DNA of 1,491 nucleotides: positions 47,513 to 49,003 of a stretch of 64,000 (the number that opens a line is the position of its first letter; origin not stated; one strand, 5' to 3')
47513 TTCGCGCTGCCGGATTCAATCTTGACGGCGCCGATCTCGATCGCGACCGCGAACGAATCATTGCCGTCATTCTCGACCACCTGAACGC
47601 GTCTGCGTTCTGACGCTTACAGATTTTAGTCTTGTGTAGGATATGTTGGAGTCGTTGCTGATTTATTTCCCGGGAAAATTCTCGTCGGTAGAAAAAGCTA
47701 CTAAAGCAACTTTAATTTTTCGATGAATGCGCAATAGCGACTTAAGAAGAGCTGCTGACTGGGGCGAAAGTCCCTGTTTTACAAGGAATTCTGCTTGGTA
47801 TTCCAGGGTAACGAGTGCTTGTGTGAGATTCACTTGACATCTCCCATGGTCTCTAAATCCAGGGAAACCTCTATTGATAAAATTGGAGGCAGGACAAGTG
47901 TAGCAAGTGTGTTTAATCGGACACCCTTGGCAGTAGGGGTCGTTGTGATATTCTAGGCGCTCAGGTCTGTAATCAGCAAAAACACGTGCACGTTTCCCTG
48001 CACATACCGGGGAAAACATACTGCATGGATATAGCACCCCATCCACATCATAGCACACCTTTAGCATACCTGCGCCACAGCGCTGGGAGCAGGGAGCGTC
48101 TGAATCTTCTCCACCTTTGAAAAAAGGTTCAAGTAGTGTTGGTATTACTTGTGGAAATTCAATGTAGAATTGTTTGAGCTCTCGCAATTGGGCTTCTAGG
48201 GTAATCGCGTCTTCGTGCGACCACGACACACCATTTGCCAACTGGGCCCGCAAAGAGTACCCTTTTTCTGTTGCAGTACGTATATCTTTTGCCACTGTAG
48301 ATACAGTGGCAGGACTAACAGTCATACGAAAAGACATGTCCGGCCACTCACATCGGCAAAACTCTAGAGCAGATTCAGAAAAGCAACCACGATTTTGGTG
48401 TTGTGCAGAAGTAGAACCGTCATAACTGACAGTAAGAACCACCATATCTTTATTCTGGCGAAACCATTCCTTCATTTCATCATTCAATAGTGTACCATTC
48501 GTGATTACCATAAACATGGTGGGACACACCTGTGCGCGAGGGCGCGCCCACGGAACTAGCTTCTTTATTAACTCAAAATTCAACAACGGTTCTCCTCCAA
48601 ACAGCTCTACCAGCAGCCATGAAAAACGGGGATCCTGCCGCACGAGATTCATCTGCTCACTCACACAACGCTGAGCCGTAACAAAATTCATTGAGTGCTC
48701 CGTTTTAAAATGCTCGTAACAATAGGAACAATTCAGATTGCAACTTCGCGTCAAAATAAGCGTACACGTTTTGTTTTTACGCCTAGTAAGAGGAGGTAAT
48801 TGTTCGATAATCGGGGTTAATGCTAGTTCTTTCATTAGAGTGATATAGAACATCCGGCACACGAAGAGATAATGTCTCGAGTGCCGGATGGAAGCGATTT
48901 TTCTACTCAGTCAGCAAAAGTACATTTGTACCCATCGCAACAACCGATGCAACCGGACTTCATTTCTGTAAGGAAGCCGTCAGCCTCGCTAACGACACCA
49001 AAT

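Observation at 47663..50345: Unannotated 47-aa Cys-rich peptide between two paralogous radical SAM/SPASM enzymes: candidate novel RiPP locus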

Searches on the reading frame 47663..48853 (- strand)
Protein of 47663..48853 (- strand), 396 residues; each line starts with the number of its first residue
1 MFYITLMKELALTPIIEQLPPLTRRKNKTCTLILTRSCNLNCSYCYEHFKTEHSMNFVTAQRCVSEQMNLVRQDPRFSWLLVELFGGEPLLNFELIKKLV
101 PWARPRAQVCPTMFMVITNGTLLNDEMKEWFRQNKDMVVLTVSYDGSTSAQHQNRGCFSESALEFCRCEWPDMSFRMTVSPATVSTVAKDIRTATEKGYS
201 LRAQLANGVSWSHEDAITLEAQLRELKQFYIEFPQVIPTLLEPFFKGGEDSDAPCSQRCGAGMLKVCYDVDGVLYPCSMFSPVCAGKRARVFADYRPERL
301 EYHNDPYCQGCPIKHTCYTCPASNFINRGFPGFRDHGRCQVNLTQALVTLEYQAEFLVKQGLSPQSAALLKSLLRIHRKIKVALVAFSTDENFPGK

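Call 3: search_protein_families(library=ncbifam, proteins=[window:47663-48853:-], max_evalue=1)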
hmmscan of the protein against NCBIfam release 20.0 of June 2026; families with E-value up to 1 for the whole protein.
window:47663-48853:- (396 aa): 73 families (the best 25 are shown)
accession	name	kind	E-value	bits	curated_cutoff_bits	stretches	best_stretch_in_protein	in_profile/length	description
NF047865.1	rSAM_PapB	equivalog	1.8e-32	112.9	340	1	29-329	4-325/330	PapB family radical SAM/SPASM ranthipeptide maturase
TIGR04064.1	rSAM_nif11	equivalog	4e-28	98.3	518.7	2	27-156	77-206/459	nif11-like peptide radical SAM maturase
TIGR04115.1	rSAM_Cxxx_rpt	equivalog_domain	2.5e-24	86.4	350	1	28-284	2-276/359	radical SAM peptide maturase, CXXX-repeat target family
TIGR04068.1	rSAM_ocin_clost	equivalog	8.6e-24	84.2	500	1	24-156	80-213/462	Cys-rich peptide radical SAM maturase CcpM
TIGR03906.1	quino_hemo_SAM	equivalog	2.3e-20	72.7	453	1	13-156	76-223/467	quinohemoprotein amine dehydrogenase maturation protein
TIGR03978.1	rSAM_paired_1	equivalog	8.6e-20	70.9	370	1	31-163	86-217/466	His-Xaa-Ser system radical SAM maturase HxsB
TIGR03974.1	rSAM_six_Cys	equivalog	3.9e-19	68.8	425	1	27-155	96-225/451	thioether cross-link-forming SCIFF peptide maturase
TIGR04280.1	geopep_mat_rSAM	hypoth_equivalog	3.8e-15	55.8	400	1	25-129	81-186/428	geopeptide radical SAM maturase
NF038283.1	viperin_w_prok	equivalog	4e-15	55.7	180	1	33-158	7-128/281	viperin family antiviral radical SAM protein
NF038107.1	rSAM_NF038107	equivalog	5.9e-15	55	600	1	28-155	85-213/444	Cys-every-fifth radical SAM/SPASM peptide maturase CefB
NF040492.1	not_ScfB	exception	2.9e-14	52.8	855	1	28-151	95-219/450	ScfB-related radical SAM/SPASM orphan maturase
NF038170.1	lachnocin_rSAM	equivalog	2.1e-13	50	550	1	19-155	67-204/440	lachnocin radical SAM maturase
NF041298.1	rSAM_mat_DynA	equivalog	2.8e-13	49.6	450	1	35-155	8-127/356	dynobactin maturation radical SAM/SPASM protein DynA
NF041707.1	rSAM_YhhB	equivalog_domain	6.4e-13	48.4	445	1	34-155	8-133/369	cyclophane-forming radical SAM/SPASM peptide maturase YhhB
NF052473.1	rSAM_FlmE_OhkG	exception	2.4e-12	46.3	500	1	30-155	100-229/481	FlmE/OhkG family radical SAM/SPASM peptide maturase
TIGR03942.1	sulfatase_rSAM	equivalog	1.1e-10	41.1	349.45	1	36-155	9-129/363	anaerobic sulfatase maturase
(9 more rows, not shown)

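Call 4: search_protein_families(library=pfam, proteins=[window:47663-48853:-], max_evalue=1)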
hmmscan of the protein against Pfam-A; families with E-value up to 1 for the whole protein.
window:47663-48853:- (396 aa): 3 families
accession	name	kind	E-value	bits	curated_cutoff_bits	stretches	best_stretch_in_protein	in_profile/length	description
PF04055.27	Radical_SAM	-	1.2e-08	35.7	29.5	1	33-147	2-112/166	Radical SAM superfamily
PF13353.11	Fer4_12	-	1.7e-07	32.1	22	1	33-153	10-122/137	4Fe-4S single cluster domain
PF19456.4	MobI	-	0.13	12.8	26.6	1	167-226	43-101/116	MobI protein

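Call 8: find_homologous_proteins(query=window:47663-48853:-, max_evalue=1e-10)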
Query window:47663-48853:- (396 aa): 148 proteins with E <= 1e-10 among 5128 candidates; the best 120 are listed.
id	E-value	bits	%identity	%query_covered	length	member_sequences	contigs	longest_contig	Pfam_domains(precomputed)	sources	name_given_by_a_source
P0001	1.1e-274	928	99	100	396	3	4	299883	PF04055.28,PF13353.12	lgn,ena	-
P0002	2.6e-166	571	63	96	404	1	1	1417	PF04055.28,PF13353.12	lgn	-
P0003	3.0e-163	561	63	96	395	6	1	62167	PF04055.28,PF13353.12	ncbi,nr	ncbi:MAG: radical SAM protein [Akkermansia sp.]|nr:radical SAM protein [Akkermansia sp.]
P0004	1.5e-162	559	63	95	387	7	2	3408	PF04055.28,PF13353.12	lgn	-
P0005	4.7e-161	554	63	95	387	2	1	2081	PF04055.28,PF13353.12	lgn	-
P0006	3.4e-159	548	62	95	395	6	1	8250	PF04055.28,PF13353.12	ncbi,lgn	-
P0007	1.5e-156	539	60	95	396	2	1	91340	PF04055.28,PF13353.12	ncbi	-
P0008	1.5e-144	500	62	87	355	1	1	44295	PF04055.28,PF13353.12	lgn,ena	-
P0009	6.2e-134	465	61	83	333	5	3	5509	-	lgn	-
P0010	3.7e-131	456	58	84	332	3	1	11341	PF04055.28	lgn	-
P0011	5.1e-128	445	60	83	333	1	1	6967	-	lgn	-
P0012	3.2e-122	426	52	91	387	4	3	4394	PF04055.28,PF13353.12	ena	-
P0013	4.4e-115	403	54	83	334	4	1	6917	-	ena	-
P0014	5.4e-109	383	49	92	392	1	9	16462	PF04055.28,PF13353.12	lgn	-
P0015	9.0e-105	369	46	92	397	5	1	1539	PF04055.28,PF13353.12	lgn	-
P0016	4.6e-102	360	46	92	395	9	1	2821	PF04055.28,PF13353.12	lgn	-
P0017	1.6e-100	355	45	92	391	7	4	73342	PF04055.28,PF13353.12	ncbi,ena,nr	ncbi:MAG: 4Fe-4S cluster-binding domain-containing protein [Akkermansia sp.]|nr:4Fe-4S cluster-bindi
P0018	7.5e-96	339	44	91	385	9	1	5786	PF04055.28,PF13353.12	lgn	-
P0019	1.1e-77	280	46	69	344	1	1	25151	PF04055.28,PF13353.12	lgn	-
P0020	1.5e-72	263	39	89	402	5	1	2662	PF04055.28,PF13353.12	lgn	-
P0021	3.3e-71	258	38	88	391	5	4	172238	PF04055.28,PF13353.12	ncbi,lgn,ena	-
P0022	1.8e-69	253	37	90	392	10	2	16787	PF04055.28,PF13353.12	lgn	-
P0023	3.8e-69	252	38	90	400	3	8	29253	PF04055.28,PF13353.12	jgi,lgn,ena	-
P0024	3.9e-69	252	37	91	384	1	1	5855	PF04055.28,PF13353.12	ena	-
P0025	7.4e-66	241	35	92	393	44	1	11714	PF04055.28,PF13353.12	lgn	-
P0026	4.1e-65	238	35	89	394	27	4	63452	PF04055.28,PF13353.12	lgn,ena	-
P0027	7.8e-65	237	36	83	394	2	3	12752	PF04055.28,PF13353.12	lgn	-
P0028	3.7e-63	232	32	90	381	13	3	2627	PF04055.28,PF13353.12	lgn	-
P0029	3.8e-63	232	35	87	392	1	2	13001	PF04055.28,PF13353.12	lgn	-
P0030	3.0e-62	229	35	88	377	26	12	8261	PF04055.28,PF13353.12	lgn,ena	-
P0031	1.2e-61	227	35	92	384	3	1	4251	PF04055.28,PF13353.12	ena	-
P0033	4.0e-61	225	37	84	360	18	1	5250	PF04055.28,PF13353.12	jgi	-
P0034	1.6e-58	217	35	88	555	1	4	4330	PF04055.28,PF13353.12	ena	-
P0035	1.7e-58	217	32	93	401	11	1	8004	PF04055.28,PF13353.12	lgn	-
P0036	2.0e-58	216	36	87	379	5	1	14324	PF04055.28,PF13353.12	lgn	-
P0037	1.6e-57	213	34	93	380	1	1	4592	PF04055.28,PF13353.12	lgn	-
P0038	7.1e-53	198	34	85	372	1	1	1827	PF04055.28,PF13353.12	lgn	-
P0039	2.6e-51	193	33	92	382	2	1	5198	PF04055.28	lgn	-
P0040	1.9e-49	187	31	88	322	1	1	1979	PF04055.28,PF13353.12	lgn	-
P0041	7.6e-49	185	32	89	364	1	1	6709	PF04055.28,PF13353.12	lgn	-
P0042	1.2e-48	184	33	83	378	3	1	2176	PF04055.28,PF13353.12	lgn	-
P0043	9.4e-48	181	33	79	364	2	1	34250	PF04055.28,PF13353.12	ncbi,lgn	-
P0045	7.1e-47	178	32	90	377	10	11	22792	PF04055.28,PF13353.12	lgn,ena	-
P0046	3.0e-46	176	31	88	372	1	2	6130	PF04055.28,PF13353.12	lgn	-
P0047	5.8e-46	175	32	85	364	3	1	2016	PF04055.28,PF13353.12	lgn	-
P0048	7.6e-46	175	32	77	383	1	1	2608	PF04055.28,PF13353.12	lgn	-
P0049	1.6e-45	174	31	94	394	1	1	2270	PF04055.28,PF13353.12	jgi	-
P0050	4.7e-45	172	31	90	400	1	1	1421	PF04055.28,PF13353.12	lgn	-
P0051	7.9e-45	171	32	85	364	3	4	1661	PF04055.28,PF13353.12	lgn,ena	-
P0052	6.4e-44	169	34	74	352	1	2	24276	PF04055.28,PF13353.12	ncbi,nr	ncbi:MAG: 4Fe-4S cluster-binding domain-containing protein [Lachnospiraceae bacterium]|nr:4Fe-4S clu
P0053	7.4e-44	168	32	83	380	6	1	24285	PF04055.28,PF13353.12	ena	-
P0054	1.4e-43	167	31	89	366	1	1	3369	PF04055.28,PF13353.12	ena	-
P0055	4.4e-43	166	31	83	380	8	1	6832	PF04055.28,PF13353.12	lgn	-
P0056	8.9e-43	165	32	76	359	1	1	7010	PF04055.28,PF13353.12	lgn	-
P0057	1.4e-42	164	31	78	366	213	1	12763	PF04055.28,PF13353.12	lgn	-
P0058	3.2e-41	160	31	83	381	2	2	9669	PF04055.28,PF13353.12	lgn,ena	-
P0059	3.2e-41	160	29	88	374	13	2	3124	PF04055.28,PF13353.12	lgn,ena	-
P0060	5.1e-41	159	30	91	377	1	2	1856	PF04055.28,PF13353.12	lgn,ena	-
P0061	7.8e-41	158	29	90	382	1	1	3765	PF04055.28,PF13353.12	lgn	-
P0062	1.3e-40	158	31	90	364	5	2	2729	PF04055.28,PF13353.12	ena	-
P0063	2.4e-40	157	30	89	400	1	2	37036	PF04055.28,PF13353.12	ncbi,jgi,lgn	ncbi:MAG: radical SAM protein [Candidatus Aminicenantes bacterium]|jgi:radical SAM protein with 4Fe4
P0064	6.7e-40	155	29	88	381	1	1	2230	PF04055.28,PF13353.12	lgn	-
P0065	9.2e-40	155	29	95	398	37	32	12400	PF04055.28,PF13353.12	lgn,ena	-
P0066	2.5e-39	153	30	83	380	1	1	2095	PF04055.28,PF13353.12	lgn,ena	-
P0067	1.9e-38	151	32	77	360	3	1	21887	PF04055.28,PF13353.12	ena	-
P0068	2.6e-38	150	29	83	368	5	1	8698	PF04055.28,PF13353.12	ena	-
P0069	1.5e-37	148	28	88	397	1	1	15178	PF04055.28,PF13353.12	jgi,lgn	jgi:sulfatase maturation enzyme AslB (radical SAM superfamily)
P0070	1.8e-37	147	30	80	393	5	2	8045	PF04055.28,PF13353.12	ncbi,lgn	-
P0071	7.2e-37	145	32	79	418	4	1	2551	PF04055.28,PF13353.12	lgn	-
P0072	7.8e-37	145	30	85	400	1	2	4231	PF04055.28,PF13353.12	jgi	jgi:radical SAM protein with 4Fe4S-binding SPASM domain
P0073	5.1e-36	142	30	84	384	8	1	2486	PF04055.28,PF13353.12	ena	-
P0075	4.7e-35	139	30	84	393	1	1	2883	PF04055.28,PF13353.12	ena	-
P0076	1.4e-33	134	29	83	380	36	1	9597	PF04055.28,PF13353.12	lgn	-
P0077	9.4e-33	132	34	55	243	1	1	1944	PF04055.28,PF13353.12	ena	-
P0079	2.8e-29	120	36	43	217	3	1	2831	PF04055.28,PF13353.12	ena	-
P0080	1.1e-25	108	29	82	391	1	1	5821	PF04055.28,PF13353.12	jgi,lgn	jgi:uncharacterized protein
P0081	8.4e-24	102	30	83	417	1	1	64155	PF13186.12,PF04055.28,PF13353.12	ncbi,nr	ncbi:MAG: hypothetical protein A4E53_03642 [Pelotomaculum sp. PtaB.Bin104]|nr:MAG: hypothetical prot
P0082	1.2e-23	102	28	73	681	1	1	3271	PF13186.12,PF04055.28,PF13353.12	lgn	-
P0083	1.4e-21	95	29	76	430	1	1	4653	PF04055.28,PF13353.12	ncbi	-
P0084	2.5e-21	94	29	64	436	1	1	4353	PF04055.28,PF13353.12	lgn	-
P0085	3.7e-20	90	26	79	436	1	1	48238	PF04055.28,PF13353.12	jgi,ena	-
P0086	1.5e-19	88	27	82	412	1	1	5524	PF04055.28,PF13353.12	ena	-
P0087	6.2e-19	86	26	73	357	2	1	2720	PF04055.28,PF13353.12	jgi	jgi:sulfatase maturation enzyme AslB (radical SAM superfamily)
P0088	3.0e-18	84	27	85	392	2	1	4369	PF04055.28,PF13353.12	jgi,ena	-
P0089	5.9e-18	83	25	80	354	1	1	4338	PF04055.28,PF13353.12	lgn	-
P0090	1.3e-17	82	25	77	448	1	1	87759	PF04055.28,PF13353.12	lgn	-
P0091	1.6e-17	82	28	62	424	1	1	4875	PF04055.28,PF13353.12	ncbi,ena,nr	ncbi:radical SAM protein [bacterium]|nr:radical SAM protein [bacterium]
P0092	1.5e-16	78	29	65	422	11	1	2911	PF04055.28,PF13353.12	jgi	jgi:sulfatase maturation enzyme AslB (radical SAM superfamily)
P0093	1.7e-16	78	38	33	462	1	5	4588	PF04055.28,PF13353.12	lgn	-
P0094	2.7e-16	78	26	76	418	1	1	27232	PF04055.28,PF13353.12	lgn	-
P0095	3.0e-16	77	29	65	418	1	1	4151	PF04055.28,PF13353.12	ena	-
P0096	5.6e-16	77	25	64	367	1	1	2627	PF04055.28,PF13353.12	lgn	-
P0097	5.7e-16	76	24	82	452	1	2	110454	PF04055.28,PF13353.12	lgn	-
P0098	7.8e-16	76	28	71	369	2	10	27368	PF04055.28,PF13353.12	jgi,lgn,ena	-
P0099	2.3e-15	74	28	72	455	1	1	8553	PF04055.28,PF13353.12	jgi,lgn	-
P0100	4.8e-15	73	24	74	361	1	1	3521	PF04055.28,PF13353.12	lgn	-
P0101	6.4e-15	73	26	64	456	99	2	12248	PF13186.12,PF04055.28,PF13353.12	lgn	-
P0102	8.8e-15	73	26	67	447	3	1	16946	PF04055.28,PF13353.12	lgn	-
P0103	1.8e-14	72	25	89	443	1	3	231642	PF04055.28,PF13353.12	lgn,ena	-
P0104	4.5e-14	70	26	72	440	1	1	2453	PF04055.28,PF13353.12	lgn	-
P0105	5.4e-14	70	27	66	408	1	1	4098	PF04055.28,PF13353.12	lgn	-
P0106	9.7e-14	69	25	76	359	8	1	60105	PF04055.28,PF13353.12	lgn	-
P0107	1.2e-13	69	32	39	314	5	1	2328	PF04055.28,PF13353.12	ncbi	-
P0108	1.3e-13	69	25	80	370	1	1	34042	PF04055.28,PF13353.12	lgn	-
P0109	1.7e-13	68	27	54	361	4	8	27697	PF04055.28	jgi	jgi:uncharacterized protein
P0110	2.5e-13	68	33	48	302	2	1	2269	PF04055.28,PF13353.12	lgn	-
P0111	2.8e-13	68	28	67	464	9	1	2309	PF13186.12,PF04055.28,PF13353.12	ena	-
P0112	3.4e-13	67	25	65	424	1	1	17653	PF04055.28,PF13353.12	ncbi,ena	-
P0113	3.7e-13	67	26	65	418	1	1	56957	PF04055.28,PF13353.12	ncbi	ncbi:MAG: radical SAM protein [Candidatus Eisenbacteria bacterium]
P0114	5.4e-13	67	27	89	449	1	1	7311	PF13186.12,PF04055.28,PF13353.12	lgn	-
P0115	1.5e-12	65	40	31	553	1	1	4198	PF04055.28,PF13353.12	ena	-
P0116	1.6e-12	65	25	76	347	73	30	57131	PF04055.28,PF13353.12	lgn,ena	-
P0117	4.6e-12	64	24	73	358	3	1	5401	PF04055.28,PF13353.12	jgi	jgi:sulfatase maturation enzyme AslB (radical SAM superfamily)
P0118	4.6e-12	64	35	34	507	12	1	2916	PF04055.28,PF13353.12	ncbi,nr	ncbi:MAG: radical SAM protein, partial [Fibrobacter sp.]|nr:radical SAM protein [Fibrobacter sp.]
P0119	5.6e-12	63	35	34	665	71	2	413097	PF04055.28,PF13353.12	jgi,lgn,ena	-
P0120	6.9e-12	63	34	42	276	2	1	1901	PF04055.28,PF13353.12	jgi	jgi:sulfatase maturation enzyme AslB (radical SAM superfamily)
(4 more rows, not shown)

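Call 12: find_related_loci(query=A1, collection=genome_contigs, flank=6000)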
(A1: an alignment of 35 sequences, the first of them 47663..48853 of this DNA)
Query A1 (396 aa) in genome_contigs; peptide patterns used: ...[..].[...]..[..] (x = any residue, [..] = any of these).
600 stretches matched a pattern (row limit reached: there are more); 464 encode a relative of the query (tblastn E <= 1e-3); the best 80 are kept; 80 distinct loci.
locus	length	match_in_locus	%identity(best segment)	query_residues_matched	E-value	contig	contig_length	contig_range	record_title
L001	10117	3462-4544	35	25-375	1e-54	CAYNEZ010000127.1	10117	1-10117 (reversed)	MAG TPA_asm: uncultured Sangeribacter sp. isolate SRP199465_co2_390 genome assembly, contig: NODE_21007_length_10117_cov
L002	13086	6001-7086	31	28-375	3e-54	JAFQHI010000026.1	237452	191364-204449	MAG: Alistipes sp. isolate RGIG1820 Goat_Cecum-5__c2145, whole genome shotgun sequence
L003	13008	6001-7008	32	31-360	2e-47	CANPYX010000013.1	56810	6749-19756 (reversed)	MAG: uncultured Oscillospiraceae bacterium isolate Lapin-001__bin59 genome assembly, contig: Lapin-001__NODE_787_length_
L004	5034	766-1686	33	26-326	1e-47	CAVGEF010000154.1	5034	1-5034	Bacteroidaceae bacterium isolate H07645-L1_cleanbin_000048 genome assembly, contig: Spades_H07645-L1_contig_9056, whole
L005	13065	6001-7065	31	28-380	2e-45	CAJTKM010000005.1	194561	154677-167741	Lachnospiraceae bacterium isolate B68 genome assembly, contig: MGBC000260.5, whole genome shotgun sequence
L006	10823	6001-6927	32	26-329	3e-44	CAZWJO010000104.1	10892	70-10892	MAG TPA_asm: uncultured Sangeribacter sp. isolate SRP199465_co2_230 genome assembly, contig: NODE_19053_length_10892_cov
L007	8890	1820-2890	31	31-381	5e-44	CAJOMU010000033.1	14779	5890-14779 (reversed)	uncultured Synergistales bacterium isolate Reindeer_2_mag_23 genome assembly, contig: scaffold_3820, whole genome shotgu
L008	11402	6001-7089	28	15-377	2e-39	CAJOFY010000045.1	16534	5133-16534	uncultured bacterium isolate Red_deer_3_mag_66 genome assembly, contig: scaffold_10331, whole genome shotgun sequence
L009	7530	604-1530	31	28-329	1e-37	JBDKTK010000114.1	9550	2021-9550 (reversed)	MAG: Syntrophaceae bacterium isolate 7_bin.119 c_000000445707, whole genome shotgun sequence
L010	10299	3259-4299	27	37-382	4e-34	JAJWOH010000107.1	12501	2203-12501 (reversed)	MAG: Segatella copri isolate B43_maxbin.001.fa NODE_1036_length_12501_cov_56.400370, whole genome shotgun sequence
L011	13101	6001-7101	28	34-384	1e-28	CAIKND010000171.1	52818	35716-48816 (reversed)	MAG: uncultured Acidobacteriaceae bacterium isolate AM-2014_bin-0823 genome assembly, contig: bin-0823:171/241, whole ge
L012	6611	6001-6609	32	31-232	2e-25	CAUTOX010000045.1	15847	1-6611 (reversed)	MAG TPA_asm: uncultured Treponema sp. isolate ERR10228860_bin.31_MetaWRAP_v1.3_MAG genome assembly, contig: ERZ21659623.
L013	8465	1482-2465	27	8-319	1e-23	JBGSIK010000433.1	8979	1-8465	MAG: Candidatus Krumholzibacteriia bacterium isolate JTS-AC129 k141_2907421, whole genome shotgun sequence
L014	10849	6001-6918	24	34-326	2e-22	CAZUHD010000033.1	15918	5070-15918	MAG TPA_asm: uncultured Clostridium sp. isolate SRP314395_co1_52 genome assembly, contig: NODE_3361_length_15918_cov_23.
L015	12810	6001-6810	27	31-282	9e-22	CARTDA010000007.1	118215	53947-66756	MAG: uncultured Lachnospiraceae bacterium isolate MGBC166886 genome assembly, contig: MGBC166886.7, whole genome shotgun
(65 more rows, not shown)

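Call 13: find_encoding_contigs(protein=P0003, flank=7000, max_places=3)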
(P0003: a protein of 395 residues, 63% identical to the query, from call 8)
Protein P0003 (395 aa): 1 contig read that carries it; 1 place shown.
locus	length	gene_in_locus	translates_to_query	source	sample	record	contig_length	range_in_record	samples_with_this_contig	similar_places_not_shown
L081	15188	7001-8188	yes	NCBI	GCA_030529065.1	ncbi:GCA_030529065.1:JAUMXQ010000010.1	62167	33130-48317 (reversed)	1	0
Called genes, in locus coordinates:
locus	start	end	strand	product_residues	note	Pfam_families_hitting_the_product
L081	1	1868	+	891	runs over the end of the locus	-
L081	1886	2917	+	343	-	-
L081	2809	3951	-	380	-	PF00589:Phage_integrase (weak)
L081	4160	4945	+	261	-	PF12796:Ank_2, PF13857:Ank_5, PF13606:Ank_3 (faint), PF13637:Ank_4 (weak), PF12796:Ank_2, PF13857:Ank_5, PF00023:Ank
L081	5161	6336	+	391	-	PF04055:Radical_SAM, PF13353:Fer4_12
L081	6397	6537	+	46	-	-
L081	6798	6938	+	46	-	-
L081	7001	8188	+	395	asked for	PF13353:Fer4_12, PF04055:Radical_SAM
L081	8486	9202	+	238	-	PF12796:Ank_2, PF13857:Ank_5 (faint), PF24521:Ank_KRIT1 (faint), PF00023:Ank (faint), PF13606:Ank_3 (faint), PF13637:Ank_4 (faint), PF18571:VWA_3_C (faint), PF12796:Ank_2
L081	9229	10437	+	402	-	-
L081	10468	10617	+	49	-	-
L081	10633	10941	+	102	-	-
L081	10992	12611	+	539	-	-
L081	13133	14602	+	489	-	-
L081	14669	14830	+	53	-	-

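Call 14: find_encoding_contigs(protein=P0007, flank=7000, max_places=3)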
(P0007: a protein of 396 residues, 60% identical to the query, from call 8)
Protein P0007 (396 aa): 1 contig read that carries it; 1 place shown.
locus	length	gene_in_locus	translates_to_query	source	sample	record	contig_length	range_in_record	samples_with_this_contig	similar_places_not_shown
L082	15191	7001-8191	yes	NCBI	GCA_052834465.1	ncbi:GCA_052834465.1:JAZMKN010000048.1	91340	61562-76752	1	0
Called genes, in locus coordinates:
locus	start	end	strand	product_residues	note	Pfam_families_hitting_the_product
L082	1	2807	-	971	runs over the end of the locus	PF00754:F5_F8_type_C, PF22633:F5_F8_type_C_2, PF02837:Glyco_hydro_2_N, PF22666:Glyco_hydro_2_N2, PF00703:Glyco_hydro_2, PF02836:Glyco_hydro_2_C, PF16355:DUF4982, PF18565:Glyco_hydro2_C5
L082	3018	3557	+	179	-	-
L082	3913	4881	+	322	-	-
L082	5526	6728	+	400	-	PF04055:Radical_SAM, PF13353:Fer4_12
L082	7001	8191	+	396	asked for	PF13353:Fer4_12, PF04055:Radical_SAM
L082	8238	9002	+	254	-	-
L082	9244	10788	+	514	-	-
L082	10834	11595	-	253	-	PF01416:PseudoU_synth_1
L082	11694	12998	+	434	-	-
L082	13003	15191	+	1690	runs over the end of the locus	-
